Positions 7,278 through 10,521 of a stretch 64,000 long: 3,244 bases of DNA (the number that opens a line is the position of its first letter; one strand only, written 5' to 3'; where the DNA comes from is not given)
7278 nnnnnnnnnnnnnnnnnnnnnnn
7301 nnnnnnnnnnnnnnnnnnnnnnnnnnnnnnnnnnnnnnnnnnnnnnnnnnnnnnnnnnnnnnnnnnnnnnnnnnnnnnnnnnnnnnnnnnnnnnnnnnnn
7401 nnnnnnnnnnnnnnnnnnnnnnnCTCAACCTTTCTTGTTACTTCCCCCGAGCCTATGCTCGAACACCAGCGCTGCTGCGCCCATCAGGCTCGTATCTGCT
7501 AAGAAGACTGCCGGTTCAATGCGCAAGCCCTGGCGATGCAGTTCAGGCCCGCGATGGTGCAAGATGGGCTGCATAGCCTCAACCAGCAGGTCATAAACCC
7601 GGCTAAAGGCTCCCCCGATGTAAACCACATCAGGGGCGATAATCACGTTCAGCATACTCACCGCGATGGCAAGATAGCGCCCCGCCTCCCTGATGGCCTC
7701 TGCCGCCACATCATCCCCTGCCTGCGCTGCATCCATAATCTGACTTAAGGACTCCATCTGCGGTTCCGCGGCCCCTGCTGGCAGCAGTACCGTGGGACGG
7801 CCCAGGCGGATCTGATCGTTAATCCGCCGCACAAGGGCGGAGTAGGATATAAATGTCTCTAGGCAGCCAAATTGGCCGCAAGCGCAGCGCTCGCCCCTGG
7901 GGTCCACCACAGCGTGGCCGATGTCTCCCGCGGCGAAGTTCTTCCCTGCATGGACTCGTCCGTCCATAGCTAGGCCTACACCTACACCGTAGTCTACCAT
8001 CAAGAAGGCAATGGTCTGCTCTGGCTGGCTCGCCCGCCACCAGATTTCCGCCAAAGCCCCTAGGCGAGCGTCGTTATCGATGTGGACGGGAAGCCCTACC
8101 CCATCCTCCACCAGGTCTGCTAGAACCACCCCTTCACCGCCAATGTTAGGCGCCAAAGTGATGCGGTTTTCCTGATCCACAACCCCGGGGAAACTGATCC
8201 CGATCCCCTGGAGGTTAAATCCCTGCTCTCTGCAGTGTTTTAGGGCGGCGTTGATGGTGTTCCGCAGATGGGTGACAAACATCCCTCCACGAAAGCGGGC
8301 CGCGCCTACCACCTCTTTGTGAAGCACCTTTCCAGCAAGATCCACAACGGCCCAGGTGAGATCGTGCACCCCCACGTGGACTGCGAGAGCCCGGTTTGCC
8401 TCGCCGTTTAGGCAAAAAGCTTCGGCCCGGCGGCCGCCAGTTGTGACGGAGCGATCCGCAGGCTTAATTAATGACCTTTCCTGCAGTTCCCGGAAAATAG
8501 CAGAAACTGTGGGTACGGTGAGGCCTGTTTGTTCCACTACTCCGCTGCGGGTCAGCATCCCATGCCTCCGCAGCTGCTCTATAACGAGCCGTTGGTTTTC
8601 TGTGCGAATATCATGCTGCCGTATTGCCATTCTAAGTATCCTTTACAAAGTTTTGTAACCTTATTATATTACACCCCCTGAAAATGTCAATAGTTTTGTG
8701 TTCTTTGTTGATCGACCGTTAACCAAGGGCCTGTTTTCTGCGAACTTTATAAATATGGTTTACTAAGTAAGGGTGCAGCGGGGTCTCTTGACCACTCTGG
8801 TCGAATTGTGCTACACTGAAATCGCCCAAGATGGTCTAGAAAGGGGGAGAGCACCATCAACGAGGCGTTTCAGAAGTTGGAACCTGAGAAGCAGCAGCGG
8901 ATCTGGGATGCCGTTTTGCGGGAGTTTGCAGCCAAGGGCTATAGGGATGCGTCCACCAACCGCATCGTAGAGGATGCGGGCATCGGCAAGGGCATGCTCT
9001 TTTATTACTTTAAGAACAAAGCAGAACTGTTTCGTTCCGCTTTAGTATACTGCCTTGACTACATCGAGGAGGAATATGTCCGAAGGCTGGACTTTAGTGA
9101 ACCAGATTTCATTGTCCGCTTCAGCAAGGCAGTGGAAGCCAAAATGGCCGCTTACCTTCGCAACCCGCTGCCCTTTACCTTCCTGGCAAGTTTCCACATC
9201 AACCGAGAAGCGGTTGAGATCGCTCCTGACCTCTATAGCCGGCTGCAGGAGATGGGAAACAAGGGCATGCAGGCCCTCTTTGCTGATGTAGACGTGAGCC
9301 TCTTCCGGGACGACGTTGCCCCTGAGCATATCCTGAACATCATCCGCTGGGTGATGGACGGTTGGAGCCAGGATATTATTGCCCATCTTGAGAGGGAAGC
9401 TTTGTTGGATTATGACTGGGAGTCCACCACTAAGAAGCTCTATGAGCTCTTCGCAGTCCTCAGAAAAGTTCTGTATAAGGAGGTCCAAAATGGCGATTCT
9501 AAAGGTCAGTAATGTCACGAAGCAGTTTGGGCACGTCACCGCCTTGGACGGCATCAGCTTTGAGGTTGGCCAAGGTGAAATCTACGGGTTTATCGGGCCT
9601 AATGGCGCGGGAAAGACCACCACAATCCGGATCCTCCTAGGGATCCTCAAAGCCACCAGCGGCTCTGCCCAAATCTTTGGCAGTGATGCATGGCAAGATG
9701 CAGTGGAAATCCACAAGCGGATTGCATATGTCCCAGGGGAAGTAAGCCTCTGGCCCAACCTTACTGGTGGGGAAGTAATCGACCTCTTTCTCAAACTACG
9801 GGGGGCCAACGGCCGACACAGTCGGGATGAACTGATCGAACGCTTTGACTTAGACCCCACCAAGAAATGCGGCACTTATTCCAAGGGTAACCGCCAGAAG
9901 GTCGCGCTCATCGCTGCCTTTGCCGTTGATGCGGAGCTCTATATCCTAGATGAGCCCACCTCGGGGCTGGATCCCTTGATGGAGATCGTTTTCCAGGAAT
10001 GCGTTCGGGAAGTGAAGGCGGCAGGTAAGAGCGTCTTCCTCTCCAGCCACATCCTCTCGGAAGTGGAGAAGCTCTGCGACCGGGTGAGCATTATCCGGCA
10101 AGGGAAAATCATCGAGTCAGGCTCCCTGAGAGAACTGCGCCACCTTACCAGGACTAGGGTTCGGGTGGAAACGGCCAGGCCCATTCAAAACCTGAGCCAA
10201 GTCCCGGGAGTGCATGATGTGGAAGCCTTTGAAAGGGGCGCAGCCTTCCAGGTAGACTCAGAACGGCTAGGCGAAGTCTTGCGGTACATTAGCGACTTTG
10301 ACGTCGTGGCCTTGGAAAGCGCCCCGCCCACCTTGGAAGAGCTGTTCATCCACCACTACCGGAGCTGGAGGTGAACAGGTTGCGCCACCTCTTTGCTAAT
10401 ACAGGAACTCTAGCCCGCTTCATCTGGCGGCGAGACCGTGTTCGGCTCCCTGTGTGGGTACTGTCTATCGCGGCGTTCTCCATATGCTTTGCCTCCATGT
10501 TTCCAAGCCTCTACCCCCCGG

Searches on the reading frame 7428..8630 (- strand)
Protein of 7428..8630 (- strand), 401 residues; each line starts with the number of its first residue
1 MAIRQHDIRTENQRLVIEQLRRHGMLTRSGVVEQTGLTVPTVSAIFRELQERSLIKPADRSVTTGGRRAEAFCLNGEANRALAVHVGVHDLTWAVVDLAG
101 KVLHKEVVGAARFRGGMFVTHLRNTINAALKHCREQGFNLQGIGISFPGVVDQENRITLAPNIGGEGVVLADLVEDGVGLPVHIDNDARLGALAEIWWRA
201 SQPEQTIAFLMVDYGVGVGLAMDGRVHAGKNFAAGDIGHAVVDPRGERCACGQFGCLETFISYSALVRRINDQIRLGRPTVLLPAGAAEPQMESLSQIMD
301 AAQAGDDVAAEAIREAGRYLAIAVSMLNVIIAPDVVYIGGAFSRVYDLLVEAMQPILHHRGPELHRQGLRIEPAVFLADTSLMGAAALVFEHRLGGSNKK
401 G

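Call 123: search_protein_families(library=pfam, proteins=[window:7428-8630:-], max_evalue=0.00001)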
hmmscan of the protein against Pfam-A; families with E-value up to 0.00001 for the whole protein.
window:7428-8630:- (401 aa): 1 family
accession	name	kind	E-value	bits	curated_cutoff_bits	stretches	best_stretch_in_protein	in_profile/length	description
PF00480.26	ROK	-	2.6e-55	188.5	22.9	1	82-389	2-291/294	ROK family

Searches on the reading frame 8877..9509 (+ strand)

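Call 123: search_protein_families(library=pfam, proteins=[window:8877-9509:+], max_evalue=0.00001)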
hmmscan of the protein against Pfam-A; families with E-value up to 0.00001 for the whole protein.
window:8877-9509:+ (211 aa): 1 family
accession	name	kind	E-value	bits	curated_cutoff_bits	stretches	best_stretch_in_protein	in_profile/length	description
PF00440.29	TetR_N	-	5.1e-13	49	24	1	10-54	2-46/47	Bacterial regulatory proteins, tetR family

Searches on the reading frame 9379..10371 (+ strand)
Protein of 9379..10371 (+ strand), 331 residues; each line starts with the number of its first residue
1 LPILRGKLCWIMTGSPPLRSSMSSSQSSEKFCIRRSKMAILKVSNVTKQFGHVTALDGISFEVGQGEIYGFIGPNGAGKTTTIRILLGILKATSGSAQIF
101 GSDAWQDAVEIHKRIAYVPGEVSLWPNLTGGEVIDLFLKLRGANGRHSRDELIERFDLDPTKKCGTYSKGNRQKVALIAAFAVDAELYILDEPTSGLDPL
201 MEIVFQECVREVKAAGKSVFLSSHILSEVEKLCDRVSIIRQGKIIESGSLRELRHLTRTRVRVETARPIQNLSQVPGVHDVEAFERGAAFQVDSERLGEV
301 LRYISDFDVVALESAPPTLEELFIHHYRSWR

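Call 123: search_protein_families(library=pfam, proteins=[window:9379-10371:+], max_evalue=0.00001)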
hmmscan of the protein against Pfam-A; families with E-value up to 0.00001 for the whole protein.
window:9379-10371:+ (331 aa): 3 families
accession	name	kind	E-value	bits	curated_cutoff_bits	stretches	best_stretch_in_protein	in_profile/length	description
PF00005.33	ABC_tran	-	8.3e-27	94.9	25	1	56-195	1-137/137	ABC transporter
PF13304.12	AAA_21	-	7.4e-13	49.7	27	1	167-227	238-301/304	AAA domain, putative AbiEii toxin, Type IV TA system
PF13732.12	DrrA1-3_C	-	1.6e-09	38.8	27.4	1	248-326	1-80/81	ATP-binding protein DrrA1-3-like, C-terminal domain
